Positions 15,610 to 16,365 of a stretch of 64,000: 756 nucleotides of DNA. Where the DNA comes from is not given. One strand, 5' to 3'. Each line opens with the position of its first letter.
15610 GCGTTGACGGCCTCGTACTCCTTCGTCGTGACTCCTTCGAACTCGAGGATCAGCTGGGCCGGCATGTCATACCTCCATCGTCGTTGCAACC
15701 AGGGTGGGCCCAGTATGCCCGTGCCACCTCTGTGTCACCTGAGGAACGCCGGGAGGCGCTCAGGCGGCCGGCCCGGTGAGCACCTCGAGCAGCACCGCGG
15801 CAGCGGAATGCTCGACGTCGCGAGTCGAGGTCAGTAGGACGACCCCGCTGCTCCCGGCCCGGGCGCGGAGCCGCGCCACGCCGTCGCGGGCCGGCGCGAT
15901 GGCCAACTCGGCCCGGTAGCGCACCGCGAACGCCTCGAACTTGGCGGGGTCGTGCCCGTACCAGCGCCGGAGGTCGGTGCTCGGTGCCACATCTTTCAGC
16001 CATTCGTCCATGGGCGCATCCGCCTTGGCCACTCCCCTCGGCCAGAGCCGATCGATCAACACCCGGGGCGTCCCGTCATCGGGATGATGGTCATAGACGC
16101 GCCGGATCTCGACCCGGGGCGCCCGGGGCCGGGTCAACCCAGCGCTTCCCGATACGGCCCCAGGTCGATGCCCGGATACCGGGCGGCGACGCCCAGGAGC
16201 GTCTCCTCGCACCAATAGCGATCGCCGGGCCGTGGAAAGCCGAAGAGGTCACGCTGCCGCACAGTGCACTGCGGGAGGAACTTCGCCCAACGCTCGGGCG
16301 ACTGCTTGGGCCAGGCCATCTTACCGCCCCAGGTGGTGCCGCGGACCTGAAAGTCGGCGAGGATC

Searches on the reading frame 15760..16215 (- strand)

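Call 51: search_protein_families(library=pfam, proteins=[window:15760-16215:-], max_evalue=0.001)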
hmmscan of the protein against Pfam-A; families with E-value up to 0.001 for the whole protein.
window:15760-16215:- (151 aa): 3 families
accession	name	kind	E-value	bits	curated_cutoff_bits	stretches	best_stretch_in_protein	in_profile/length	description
PF22752.1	DUF488-N3i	-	4e-32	111.9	27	1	35-147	2-112/131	Inactive DUF488-N3 subclade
PF04343.18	DUF488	-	6.9e-27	94.9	22.2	1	37-146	2-121/121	Domain of unknown function DUF488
PF22751.1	DUF488-N3a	-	3.8e-19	69.6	27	1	36-146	2-114/118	Active DUF488-N3 subclade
